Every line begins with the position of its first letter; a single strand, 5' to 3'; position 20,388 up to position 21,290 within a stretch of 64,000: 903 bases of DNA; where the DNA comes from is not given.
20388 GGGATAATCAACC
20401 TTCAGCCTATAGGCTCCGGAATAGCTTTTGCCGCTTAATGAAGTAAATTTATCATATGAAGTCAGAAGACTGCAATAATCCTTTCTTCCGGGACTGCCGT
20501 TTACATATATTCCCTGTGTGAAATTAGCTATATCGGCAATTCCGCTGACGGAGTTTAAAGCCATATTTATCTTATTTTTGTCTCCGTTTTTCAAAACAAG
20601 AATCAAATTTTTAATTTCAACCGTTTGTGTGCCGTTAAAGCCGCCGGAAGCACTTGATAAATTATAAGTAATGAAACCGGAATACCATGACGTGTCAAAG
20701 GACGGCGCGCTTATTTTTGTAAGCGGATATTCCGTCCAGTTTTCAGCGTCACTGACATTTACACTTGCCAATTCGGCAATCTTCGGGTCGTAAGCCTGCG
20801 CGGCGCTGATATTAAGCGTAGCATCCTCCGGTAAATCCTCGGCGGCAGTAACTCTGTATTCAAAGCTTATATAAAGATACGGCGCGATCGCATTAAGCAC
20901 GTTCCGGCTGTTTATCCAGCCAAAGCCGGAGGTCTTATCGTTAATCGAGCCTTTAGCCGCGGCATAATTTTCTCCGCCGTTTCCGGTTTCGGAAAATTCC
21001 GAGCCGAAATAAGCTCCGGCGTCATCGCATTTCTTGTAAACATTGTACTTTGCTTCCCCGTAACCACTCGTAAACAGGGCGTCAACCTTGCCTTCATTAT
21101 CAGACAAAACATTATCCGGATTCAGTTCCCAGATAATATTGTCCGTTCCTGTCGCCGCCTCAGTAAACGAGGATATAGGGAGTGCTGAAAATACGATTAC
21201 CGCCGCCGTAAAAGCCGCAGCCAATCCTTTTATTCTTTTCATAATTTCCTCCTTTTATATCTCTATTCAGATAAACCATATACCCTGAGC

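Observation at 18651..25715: Unassigned ~200-aa module present five times in three adjacent surface proteins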

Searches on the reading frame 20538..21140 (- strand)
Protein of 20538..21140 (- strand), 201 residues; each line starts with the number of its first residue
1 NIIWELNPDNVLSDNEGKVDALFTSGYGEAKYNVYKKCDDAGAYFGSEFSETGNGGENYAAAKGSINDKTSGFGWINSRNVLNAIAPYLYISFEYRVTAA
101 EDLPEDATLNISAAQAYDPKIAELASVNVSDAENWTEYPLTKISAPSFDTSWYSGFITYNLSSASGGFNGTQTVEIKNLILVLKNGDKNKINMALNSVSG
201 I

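Call 6: search_solved_structures(query=A1, max_evalue=10, show_alignments=2)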
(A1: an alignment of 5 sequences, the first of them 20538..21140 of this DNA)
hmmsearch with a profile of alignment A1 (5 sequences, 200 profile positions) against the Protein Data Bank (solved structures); distinct sequences matched with E-value up to 10: 7.
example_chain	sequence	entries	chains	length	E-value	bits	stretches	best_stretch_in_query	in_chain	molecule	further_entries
6l2w_A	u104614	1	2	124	0.032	17.3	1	91-187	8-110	freshwater cyanophage protein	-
2abl_A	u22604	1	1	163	0.078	16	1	117-174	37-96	ABL TYROSINE KINASE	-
6amv_A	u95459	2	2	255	0.51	13.4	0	117-174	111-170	Tyrosine-protein kinase ABL1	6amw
5mo4_A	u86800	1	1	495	1.2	12.2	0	117-174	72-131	Tyrosine-protein kinase ABL1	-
2fo0_A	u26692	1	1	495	1.2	12.1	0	117-174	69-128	Proto-oncogene tyrosine-protein kinase ABL1 (1B ISOFORM)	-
1opk_A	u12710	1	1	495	1.2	12.1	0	117-174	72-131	Proto-oncogene tyrosine-protein kinase ABL1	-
8ssn_A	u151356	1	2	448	1.9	11.5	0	117-174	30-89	Tyrosine-protein kinase ABL1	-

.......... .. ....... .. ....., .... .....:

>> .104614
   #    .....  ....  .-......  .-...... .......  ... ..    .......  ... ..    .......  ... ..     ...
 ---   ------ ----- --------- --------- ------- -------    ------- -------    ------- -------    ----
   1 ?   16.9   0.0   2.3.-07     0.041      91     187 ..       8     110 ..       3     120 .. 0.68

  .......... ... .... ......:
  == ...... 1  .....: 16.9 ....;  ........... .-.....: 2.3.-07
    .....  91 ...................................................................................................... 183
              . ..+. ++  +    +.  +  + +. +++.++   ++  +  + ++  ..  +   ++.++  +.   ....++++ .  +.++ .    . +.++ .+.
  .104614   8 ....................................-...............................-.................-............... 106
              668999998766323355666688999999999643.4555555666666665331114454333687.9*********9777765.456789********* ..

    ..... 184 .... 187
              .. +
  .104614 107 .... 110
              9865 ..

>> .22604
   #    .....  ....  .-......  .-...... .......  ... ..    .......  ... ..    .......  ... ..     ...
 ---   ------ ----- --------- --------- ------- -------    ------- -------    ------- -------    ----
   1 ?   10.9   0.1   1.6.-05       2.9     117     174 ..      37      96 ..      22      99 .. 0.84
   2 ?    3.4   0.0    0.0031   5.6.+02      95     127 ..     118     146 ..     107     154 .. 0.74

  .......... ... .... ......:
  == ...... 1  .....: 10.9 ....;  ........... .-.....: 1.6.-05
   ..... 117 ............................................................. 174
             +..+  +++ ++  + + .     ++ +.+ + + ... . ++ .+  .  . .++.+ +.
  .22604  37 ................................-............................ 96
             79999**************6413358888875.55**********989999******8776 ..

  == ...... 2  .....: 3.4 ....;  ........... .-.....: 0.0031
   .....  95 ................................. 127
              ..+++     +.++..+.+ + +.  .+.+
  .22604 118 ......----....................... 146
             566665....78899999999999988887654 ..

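Call 7: search_protein_families(library=pfam, alignment_id=A1, max_evalue=10)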
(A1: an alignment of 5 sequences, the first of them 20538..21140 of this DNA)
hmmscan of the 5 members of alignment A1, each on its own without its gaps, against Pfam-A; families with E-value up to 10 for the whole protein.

A. member 1, window:20538-21140:- (201 aa): 0 families

B. families by the number of members that match (of 5 scanned): 1 family
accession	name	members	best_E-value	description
PF19588.4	SxtJ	1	0.12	Saxitoxin biosynthesis operon protein SxtJ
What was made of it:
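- On CBM_4_9 (CBM4/9/16/22), Pfam PF02018: No hit for the five window copies at E <= 10 (call 7).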

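Call 8: find_homologous_proteins(query=A1, max_evalue=0.001)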
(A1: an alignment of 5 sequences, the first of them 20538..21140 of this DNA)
Query A1 (5 sequences): 5889 candidates shared short words with the query, none scored E <= 0.001.

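Call 19: predict_structure(alignment_id=A1)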
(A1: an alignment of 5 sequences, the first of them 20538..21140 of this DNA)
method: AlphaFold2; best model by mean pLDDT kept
length: 201 residues; sequences in the alignment: 5
mean_pLDDT: 83.7   pTM: 0.83
mean pLDDT of the five models: 83.7, 81.3, 78.8, 78.9, 71.9
residues with pLDDT >= 90: 75; 70-90: 98; 50-70: 25; < 50: 3
segments of 3 or more residues with pLDDT < 50: 24-26
pLDDT, mean of each block of 10 residues (from residue 1): 82 77 58 90 91 88 75 69 90 93 91 76 90 89 84 79 90 93 89 84 56
secondary structure, 60 per line:
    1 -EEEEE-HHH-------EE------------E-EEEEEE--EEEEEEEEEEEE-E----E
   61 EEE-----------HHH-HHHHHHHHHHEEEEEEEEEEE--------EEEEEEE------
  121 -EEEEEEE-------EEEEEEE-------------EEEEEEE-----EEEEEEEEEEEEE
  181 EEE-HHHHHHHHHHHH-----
elements in order: E2-6 E34-39 E42-53 E60-63 H79-88 E89-99 E108-114 E122-128 E136-142 E156-162 E168-183 H185-196

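Call 21: search_protein_representatives(alignment_id=A1)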
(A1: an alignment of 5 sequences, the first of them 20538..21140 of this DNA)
Query: 5 sequences, 200 profile positions. Proteins with E-value up to 0.001 (for the whole library): 45; up to 1e-10: 37; up to 1e-30: 21. The best 45 are listed.
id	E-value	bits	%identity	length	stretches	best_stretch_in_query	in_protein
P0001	9.0e-168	570.8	-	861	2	1-200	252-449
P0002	9.8e-156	531.5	-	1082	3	1-198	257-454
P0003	2.4e-134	461.7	-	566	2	2-200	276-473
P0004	1.4e-118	410.2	-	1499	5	2-196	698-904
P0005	6.8e-113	391.7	-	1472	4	2-198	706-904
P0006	1.7e-108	377.3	-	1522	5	1-197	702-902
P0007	8.2e-107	371.8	-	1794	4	1-199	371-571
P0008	4.3e-95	333.6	-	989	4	3-198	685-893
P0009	1.6e-83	295.8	-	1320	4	2-194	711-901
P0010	4.4e-80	284.6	-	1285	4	2-200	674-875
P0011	9.8e-74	263.8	-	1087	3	3-199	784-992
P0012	8.8e-63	228.1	-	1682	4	1-197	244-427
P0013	1.6e-54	201.1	-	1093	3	2-200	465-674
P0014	6.6e-48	179.5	-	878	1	1-199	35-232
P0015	7.0e-42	159.9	-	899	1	2-198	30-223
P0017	4.4e-37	144.2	-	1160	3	1-198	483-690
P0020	8.9e-33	130.1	-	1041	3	1-200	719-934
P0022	2.0e-30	122.5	-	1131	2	2-198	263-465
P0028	2.1e-22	96.3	-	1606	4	24-197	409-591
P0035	6.9e-13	65.2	-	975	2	2-199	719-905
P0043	1.8e-04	37.7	-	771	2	1-198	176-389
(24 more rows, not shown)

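Call 23: fold_search(model_id=the predicted structure, library=pdb)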
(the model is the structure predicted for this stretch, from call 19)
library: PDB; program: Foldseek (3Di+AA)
matches with E <= 10: 1416; with E <= 0.001: 12
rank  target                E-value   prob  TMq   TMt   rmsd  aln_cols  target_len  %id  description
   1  5mqr                  1.9e-04  0.97  0.32  0.08  12.3       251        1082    9  Sialidase BT_1020 (released 2017-03-22)
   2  1k42_MODEL_1_A        4.0e-04  1.00  0.35  0.40   5.7       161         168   12  The Solution Structure of the CBM4-2 Carbohydrate Binding Module from a Thermostable Rhodothermus marinus Xyla (released 2002-05-29)
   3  7r1e_A                5.0e-04  1.00  0.37  0.15   5.8       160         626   17  Mosquitocidal Cry11Ba determined at pH 10.4 from naturally-occurring nanocrystals by Serial femtosecond crystallograph (released 2022-07-27)
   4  3nru_H                5.3e-04  1.00  0.38  0.45   5.8       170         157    9  Ligand binding domain of EPHA7 (released 2010-12-08)
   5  7qyd_B                5.9e-04  1.00  0.36  0.14   6.1       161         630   18  mosquitocidal Cry11Ba determined at pH 6.5 from naturally-occurring nanocrystals by Serial femtosecond crystallography (released 2022-07-27)
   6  7r1e_B                6.6e-04  1.00  0.37  0.15   6.0       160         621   18  Mosquitocidal Cry11Ba determined at pH 10.4 from naturally-occurring nanocrystals by Serial femtosecond crystallograph (released 2022-07-27)
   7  3nru_D                6.6e-04  0.99  0.33  0.39   6.9       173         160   11  Ligand binding domain of EPHA7 (released 2010-12-08)
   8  7k44                  7.0e-04  1.00  0.43  0.27   6.6       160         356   11  SGBP-B from a complex xyloglucan utilization locus in Bacteroides uniformis (released 2021-09-29)
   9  2c26                  7.4e-04  1.00  0.41  0.34   5.1       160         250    9  Structural basis for the promiscuous specificity of the carbohydrate- binding modules from the beta-sandwich super famil (released 2005-10-18)
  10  2y6k_A                7.4e-04  1.00  0.41  0.48   6.5       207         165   11  Xylotetraose bound to X-2 engineered mutated CBM4-2 Carbohydrate Binding Module from a Thermostable Rhodothermus marin (released 2012-03-07)
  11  5b4n_A                8.3e-04  0.97  0.31  0.34   7.7       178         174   12  Structure analysis of function associated loop mutant of substrate recognition domain of Fbs1 ubiquitin ligase (released 2016-09-14)
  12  1umi_A                8.3e-04  0.96  0.32  0.34   7.6       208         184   13  Structural basis of sugar-recognizing ubiquitin ligase (released 2004-04-06)
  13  7zkq_A                1.0e-03  1.00  0.39  0.37   7.6       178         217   11  Early Pp module assembly intermediate of complex I (released 2022-11-23)
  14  4bj0_A                1.2e-03  1.00  0.36  0.41   5.4       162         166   13  Xyloglucan binding module (CBM4-2 X2-L110F) in complex with branched xyloses (released 2014-04-23)
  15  2e31_A                1.2e-03  0.97  0.32  0.28   8.4       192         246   13  Structural basis for selection of glycosylated substrate by SCFFbs1 ubiquitin ligase (released 2007-03-20)
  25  2y6j                  1.7e-03  0.99  0.36  0.41   5.4       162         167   14  X-2 engineered mutated CBM4-2 Carbohydrate Binding Module from a Thermostable Rhodothermus marinus Xylanase (released 2012-03-07)
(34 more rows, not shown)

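Call 27: search_protein_families(library=pfam, alignment_id=A2, max_evalue=0.001)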
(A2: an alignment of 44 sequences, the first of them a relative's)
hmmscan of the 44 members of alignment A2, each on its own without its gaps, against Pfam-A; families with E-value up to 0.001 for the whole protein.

A. member 1, P0001 (861 aa): 2 families
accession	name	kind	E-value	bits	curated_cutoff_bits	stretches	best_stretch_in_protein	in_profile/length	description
PF00722.28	Glyco_hydro_16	-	6.9e-13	48.9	22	1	663-853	11-173/175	Glycosyl hydrolases family 16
PF00404.24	Dockerin_1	-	5.8e-07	30.1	22.9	1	485-537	2-54/57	Dockerin type I domain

B. families by the number of members that match (of 44 scanned): 30 families (the first 25 are shown)
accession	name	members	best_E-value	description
PF00404.24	Dockerin_1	18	2.7e-10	Dockerin type I domain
PF18998.6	Flg_new_2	15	2.3e-25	Divergent InlB B-repeat domain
PF00722.28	Glyco_hydro_16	11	2e-13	Glycosyl hydrolases family 16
PF21582.3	CBM30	4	1e-05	Carbohydrate binding domain 30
PF17899.6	Peptidase_M61_N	2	0.00044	Peptidase M61 N-terminal domain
PF13088.12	BNR_2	1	1.5e-27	BNR repeat-like domain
PF12833.13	HTH_18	1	4.7e-21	Helix-turn-helix domain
PF13385.13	Laminin_G_3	1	7.4e-21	Concanavalin A-like lectin/glucanases superfamily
PF13859.12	BNR_3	1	2e-20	BNR repeat-like domain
PF01663.27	Phosphodiest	1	1.2e-19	Type I phosphodiesterase / nucleotide pyrophosphatase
PF00165.29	HTH_AraC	1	4.3e-17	Bacterial regulatory helix-turn-helix proteins, AraC family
PF06452.16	CBM9_1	1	4.5e-16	Carbohydrate family 9 binding domain-like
PF13472.12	Lipase_GDSL_2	1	9.3e-14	GDSL-like Lipase/Acylhydrolase family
PF01797.21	Y1_Tnp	1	3.3e-13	Transposase IS200 like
PF00657.28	Lipase_GDSL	1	2e-10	GDSL-like Lipase/Acylhydrolase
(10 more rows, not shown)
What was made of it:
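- Frequent alternation with InlB-B-repeat (Flg_new_2) spacer domains (call 27). The module co-occurs with dockerins in 18 of 44 proteins (call 27). Most family proteins already carry a separate catalytic domain (call 27).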

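Call 42: find_encoding_contigs(protein=P0012, flank=10000, max_places=3)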
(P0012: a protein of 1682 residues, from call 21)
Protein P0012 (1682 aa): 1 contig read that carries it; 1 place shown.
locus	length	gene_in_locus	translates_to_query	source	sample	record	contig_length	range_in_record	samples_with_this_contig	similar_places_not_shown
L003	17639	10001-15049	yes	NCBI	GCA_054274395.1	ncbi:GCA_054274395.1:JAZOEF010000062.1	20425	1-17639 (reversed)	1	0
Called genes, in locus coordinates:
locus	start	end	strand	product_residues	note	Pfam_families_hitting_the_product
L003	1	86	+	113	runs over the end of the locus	PF12844:HTH_19 (weak), PF01381:HTH_3, PF13560:HTH_31 (weak)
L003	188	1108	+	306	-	PF13154:DUF3991, PF13155:Toprim_2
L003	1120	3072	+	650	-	PF02534:T4SS-DNA_transf, PF10412:TrwB_AAD_bind, PF12696:TraG-D_C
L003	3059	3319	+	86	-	PF13730:HTH_36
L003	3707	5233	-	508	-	PF21104:Glyco_hydro_78_N, PF17389:Bac_rhamnosid6H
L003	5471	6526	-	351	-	PF00722:Glyco_hydro_16 (weak)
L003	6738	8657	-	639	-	PF01074:Glyco_hydro_38N (weak), PF16477:DUF5054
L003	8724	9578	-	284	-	PF02311:AraC_binding, PF12833:HTH_18, PF00165:HTH_AraC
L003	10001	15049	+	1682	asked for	PF18998:Flg_new_2, PF00722:Glyco_hydro_16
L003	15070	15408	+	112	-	PF00404:Dockerin_1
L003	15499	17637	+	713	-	?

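Call 45: find_encoding_contigs(protein=P0020, flank=10000, max_places=2)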
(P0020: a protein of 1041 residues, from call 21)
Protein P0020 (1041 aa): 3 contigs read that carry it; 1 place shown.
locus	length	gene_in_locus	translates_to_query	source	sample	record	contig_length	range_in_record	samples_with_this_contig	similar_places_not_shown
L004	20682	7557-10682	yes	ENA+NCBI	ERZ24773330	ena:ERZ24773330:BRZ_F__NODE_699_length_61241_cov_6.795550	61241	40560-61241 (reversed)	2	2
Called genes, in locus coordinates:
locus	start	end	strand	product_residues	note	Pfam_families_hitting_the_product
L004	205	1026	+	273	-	PF02811:PHP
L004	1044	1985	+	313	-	PF00294:PfkB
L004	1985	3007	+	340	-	PF08240:ADH_N, PF16912:Glu_dehyd_C, PF00107:ADH_zinc_N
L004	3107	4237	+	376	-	PF13412:HTH_24 (faint), PF00480:ROK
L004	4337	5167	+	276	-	PF23023:Anti-Pycsar_Apyc1, PF12706:Lactamase_B_2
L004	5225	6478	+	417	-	PF13685:Fe-ADH_2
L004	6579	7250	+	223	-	PF02308:MgtC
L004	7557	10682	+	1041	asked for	PF18998:Flg_new_2, PF00404:Dockerin_1 (weak)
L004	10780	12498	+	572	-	PF01301:Glyco_hydro_35, PF02449:Glyco_hydro_42 (weak), PF21317:BetaGal_ABD_1, PF21467:BetaGal_gal-bd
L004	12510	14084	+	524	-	PF02838:Glyco_hydro_20b, PF00728:Glyco_hydro_20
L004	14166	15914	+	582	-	PF02838:Glyco_hydro_20b, PF00728:Glyco_hydro_20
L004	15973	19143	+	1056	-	PF17132:Glyco_hydro_106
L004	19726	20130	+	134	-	-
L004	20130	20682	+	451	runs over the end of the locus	PF18555:MobL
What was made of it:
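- Neighbouring genes in other loci are GH35, GH20, GH106, GH78, GH16 and GH38-like (calls 42, 45).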

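Call 46: find_encoding_contigs(protein=P0035, flank=10000, max_places=2)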
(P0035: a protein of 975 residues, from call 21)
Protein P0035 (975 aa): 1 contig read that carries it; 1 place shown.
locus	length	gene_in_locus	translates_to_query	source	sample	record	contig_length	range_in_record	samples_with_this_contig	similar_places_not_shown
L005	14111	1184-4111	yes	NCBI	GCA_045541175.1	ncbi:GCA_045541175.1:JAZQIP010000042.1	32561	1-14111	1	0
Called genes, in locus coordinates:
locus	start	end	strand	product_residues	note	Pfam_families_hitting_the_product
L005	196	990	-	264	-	PF00165:HTH_AraC, PF12833:HTH_18, PF00165:HTH_AraC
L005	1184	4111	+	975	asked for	PF13859:BNR_3, PF02012:BNR (faint), PF13088:BNR_2, PF13385:Laminin_G_3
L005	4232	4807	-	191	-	PF02441:Flavoprotein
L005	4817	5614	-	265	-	PF16924:DpaA_N, PF02826:2-Hacid_dh_C (weak), PF02254:TrkA_N (faint)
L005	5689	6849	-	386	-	PF01743:PolyA_pol, PF12627:PolyA_pol_RNAbd (weak), PF13735:tRNA_NucTran2_2 (weak)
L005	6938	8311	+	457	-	PF01225:Mur_ligase, PF08245:Mur_ligase_M, PF02875:Mur_ligase_C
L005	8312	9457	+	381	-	PF01411:tRNA-synt_2c (weak), PF07973:tRNA_SAD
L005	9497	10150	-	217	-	PF02589:LUD_dom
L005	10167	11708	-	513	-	PF12072:RNase_Y_N, PF00013:KH_1, PF01966:HD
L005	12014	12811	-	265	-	-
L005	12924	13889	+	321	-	PF08486:SpoIID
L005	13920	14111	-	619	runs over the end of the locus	PF00753:Lactamase_B, PF01473:Choline_bind_1 (faint), PF19127:Choline_bind_3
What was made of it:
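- Closest known: Mucinolysome of Limousia. Same: Family members here are fused to or neighbour a sialidase, GH20 and GH35 (calls 45, 46).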

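Call 68: search_protein_families(library=pfam, proteins=[P0005, P0008, P0011, P0013, P0017, P0022, P0028, P0043], max_evalue=0.0001)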
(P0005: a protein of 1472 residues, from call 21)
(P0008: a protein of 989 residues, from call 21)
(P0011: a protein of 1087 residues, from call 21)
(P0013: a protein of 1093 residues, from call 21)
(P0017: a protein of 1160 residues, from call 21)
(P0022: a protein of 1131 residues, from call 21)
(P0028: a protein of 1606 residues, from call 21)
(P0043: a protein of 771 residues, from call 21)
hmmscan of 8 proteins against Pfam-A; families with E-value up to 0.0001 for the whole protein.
P0005 (1472 aa): 1 family
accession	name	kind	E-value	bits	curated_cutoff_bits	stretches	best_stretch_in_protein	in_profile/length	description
PF00753.33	Lactamase_B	-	8.3e-05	23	22.7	0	1176-1274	14-96/196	Metallo-beta-lactamase superfamily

P0008 (989 aa): 0 families

P0011 (1087 aa): 3 families
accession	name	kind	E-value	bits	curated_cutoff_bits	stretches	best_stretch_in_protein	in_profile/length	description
PF13472.12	Lipase_GDSL_2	-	9.3e-14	52.7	32.9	1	163-340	1-177/178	GDSL-like Lipase/Acylhydrolase family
PF00657.28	Lipase_GDSL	-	2e-10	41.6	23.6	1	161-323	1-173/208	GDSL-like Lipase/Acylhydrolase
PF17996.7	CE2_N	-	8.3e-08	32.7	27.9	1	41-154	3-108/108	Carbohydrate esterase 2 N-terminal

P0013 (1093 aa): 1 family
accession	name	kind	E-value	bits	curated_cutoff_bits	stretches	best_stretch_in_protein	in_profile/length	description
PF00722.28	Glyco_hydro_16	-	3.4e-10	40.1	22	1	878-1015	5-129/175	Glycosyl hydrolases family 16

P0017 (1160 aa): 4 families
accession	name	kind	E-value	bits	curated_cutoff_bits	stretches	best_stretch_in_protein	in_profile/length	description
PF01663.27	Phosphodiest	-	1.2e-19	71.6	23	1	890-1091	1-226/342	Type I phosphodiesterase / nucleotide pyrophosphatase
PF00404.24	Dockerin_1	-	1.8e-08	34.9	22.9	1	824-877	2-54/57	Dockerin type I domain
PF01676.23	Metalloenzyme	-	3.5e-07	30.4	24.3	1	1009-1088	131-204/252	Metalloenzyme superfamily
PF00884.28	Sulfatase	-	3.9e-05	23.6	25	0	1046-1088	203-245/301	Sulfatase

P0022 (1131 aa): 1 family
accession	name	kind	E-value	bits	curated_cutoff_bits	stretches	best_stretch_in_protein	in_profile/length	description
PF18998.6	Flg_new_2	-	8.4e-06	26.1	23.6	1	522-592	8-68/73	Divergent InlB B-repeat domain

P0028 (1606 aa): 1 family
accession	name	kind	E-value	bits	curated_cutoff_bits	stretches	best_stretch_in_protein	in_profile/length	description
PF18998.6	Flg_new_2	-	3.7e-24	84.9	23.6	3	647-724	2-72/73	Divergent InlB B-repeat domain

P0043 (771 aa): 2 families
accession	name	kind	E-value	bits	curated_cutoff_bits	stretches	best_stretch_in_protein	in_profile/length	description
PF00722.28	Glyco_hydro_16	-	2.6e-13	50.3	22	1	584-722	16-136/175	Glycosyl hydrolases family 16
PF00404.24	Dockerin_1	-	2.7e-10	40.7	22.9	1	414-467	2-57/57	Dockerin type I domain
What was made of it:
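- It also co-occurs with dockerins (18) and anchors (calls 27, 68). It is also fused to a sialidase and a CE2 esterase that were not seen to carry dockerins (calls 46, 68).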
